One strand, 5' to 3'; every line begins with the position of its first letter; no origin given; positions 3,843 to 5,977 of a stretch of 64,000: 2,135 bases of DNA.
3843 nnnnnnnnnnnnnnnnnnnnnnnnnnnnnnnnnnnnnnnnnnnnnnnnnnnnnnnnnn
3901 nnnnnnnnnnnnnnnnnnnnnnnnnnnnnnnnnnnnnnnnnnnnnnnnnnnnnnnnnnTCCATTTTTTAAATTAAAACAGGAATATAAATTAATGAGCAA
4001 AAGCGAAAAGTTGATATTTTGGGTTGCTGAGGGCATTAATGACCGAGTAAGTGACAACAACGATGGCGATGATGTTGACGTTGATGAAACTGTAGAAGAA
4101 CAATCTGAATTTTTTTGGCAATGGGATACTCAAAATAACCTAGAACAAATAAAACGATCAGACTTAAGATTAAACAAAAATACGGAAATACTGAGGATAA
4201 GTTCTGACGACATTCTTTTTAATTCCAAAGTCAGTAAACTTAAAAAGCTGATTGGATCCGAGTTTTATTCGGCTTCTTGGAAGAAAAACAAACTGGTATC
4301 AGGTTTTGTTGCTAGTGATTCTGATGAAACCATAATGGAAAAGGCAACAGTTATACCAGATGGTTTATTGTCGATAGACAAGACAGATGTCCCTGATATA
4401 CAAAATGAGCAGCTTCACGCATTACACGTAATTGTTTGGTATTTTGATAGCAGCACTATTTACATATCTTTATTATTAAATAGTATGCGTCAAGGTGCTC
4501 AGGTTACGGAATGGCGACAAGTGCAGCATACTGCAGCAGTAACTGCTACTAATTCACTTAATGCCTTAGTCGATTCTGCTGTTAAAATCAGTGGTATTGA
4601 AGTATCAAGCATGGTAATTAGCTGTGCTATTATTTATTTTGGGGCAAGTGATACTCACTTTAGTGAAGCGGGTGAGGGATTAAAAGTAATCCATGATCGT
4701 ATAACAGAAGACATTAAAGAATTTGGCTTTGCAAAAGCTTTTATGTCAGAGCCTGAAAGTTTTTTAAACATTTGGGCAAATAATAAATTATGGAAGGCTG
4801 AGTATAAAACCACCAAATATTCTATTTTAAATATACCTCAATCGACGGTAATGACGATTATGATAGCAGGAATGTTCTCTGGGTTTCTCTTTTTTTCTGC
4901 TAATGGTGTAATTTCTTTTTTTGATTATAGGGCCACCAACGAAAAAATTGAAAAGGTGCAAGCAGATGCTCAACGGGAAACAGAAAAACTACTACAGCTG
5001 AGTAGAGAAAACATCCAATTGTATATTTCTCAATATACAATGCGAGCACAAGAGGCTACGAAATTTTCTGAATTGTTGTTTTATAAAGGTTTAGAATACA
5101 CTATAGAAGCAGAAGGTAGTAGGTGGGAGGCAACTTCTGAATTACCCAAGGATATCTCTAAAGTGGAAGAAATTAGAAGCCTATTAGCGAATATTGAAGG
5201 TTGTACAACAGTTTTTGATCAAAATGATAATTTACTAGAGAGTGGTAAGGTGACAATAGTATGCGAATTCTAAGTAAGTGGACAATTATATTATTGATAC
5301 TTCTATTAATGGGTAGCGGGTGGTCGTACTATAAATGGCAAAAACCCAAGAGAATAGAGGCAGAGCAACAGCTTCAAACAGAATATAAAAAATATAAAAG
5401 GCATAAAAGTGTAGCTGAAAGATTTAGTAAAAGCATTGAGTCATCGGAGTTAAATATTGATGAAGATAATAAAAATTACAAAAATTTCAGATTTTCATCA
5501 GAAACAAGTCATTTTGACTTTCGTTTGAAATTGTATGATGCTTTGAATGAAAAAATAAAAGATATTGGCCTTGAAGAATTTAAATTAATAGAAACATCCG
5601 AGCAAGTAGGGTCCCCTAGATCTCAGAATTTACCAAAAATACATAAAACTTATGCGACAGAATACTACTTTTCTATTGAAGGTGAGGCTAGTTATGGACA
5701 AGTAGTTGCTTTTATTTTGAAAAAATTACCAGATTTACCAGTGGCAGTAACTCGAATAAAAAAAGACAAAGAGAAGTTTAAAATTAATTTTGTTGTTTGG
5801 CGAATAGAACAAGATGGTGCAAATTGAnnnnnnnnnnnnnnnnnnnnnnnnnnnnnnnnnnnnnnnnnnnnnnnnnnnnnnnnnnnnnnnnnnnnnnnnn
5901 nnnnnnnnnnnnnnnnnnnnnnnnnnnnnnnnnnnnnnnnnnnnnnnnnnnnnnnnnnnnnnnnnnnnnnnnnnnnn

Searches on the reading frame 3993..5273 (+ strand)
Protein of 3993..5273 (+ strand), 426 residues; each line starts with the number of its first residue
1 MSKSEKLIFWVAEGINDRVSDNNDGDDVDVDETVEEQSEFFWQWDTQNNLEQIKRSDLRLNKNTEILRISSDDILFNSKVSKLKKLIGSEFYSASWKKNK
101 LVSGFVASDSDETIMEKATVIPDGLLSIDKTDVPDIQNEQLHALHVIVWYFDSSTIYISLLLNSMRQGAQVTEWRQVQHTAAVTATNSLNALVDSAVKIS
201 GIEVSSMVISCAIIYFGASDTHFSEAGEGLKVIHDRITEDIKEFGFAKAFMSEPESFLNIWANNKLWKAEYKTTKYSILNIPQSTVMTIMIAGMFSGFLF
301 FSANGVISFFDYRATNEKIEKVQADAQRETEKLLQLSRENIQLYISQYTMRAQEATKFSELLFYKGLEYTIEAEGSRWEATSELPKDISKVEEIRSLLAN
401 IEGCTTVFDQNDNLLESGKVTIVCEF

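Call 4: search_protein_families(library=pfam, proteins=[window:3993-5273:+], max_evalue=0.1)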
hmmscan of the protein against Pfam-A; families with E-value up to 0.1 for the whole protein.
window:3993-5273:+ (426 aa): 0 families

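Call 12: search_protein_families(library=ncbifam, proteins=[window:3993-5273:+], max_evalue=1)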
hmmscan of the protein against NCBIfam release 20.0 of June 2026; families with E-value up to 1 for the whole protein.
window:3993-5273:+ (426 aa): 0 families

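Call 60: search_dna_similar(query=window:3993-5270:+, collection=plasmids, mode=protein, max_evalue=0.01, max_rows=15)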
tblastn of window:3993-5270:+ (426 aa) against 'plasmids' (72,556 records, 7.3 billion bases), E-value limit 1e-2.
No match.

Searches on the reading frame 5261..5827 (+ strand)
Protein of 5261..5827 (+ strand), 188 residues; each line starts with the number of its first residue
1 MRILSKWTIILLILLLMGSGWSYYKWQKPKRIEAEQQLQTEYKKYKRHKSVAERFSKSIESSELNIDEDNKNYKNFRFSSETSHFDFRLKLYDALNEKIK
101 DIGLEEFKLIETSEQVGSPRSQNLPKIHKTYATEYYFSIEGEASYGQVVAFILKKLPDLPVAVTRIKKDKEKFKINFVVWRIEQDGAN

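Call 4: search_protein_families(library=pfam, proteins=[window:5261-5827:+], max_evalue=0.1)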
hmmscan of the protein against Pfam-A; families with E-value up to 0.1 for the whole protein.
window:5261-5827:+ (188 aa): 1 family
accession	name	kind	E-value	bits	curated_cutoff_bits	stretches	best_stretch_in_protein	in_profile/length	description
PF22545.2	2CompARG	-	0.0028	18.2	27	1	49-159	39-135/170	2-Component system ADP-ribose glycohydrolase domain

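Call 12: search_protein_families(library=ncbifam, proteins=[window:5261-5827:+], max_evalue=1)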
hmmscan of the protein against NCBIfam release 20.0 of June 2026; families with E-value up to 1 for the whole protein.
window:5261-5827:+ (188 aa): 0 families

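Call 92: search_protein_families(library=pfam, proteins=[window:5261-5824:+], max_evalue=10)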
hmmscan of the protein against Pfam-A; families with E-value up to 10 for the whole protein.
window:5261-5824:+ (188 aa): 3 families
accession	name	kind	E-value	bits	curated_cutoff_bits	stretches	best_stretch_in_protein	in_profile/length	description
PF22545.2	2CompARG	-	0.0028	18.2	27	1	49-159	39-135/170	2-Component system ADP-ribose glycohydrolase domain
PF14316.11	DUF4381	-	0.14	12.9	27.2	1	7-49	22-66/145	Domain of unknown function (DUF4381)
PF08159.17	NUC153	-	0.33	11.2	20.5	1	53-74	2-23/29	NUC153 domain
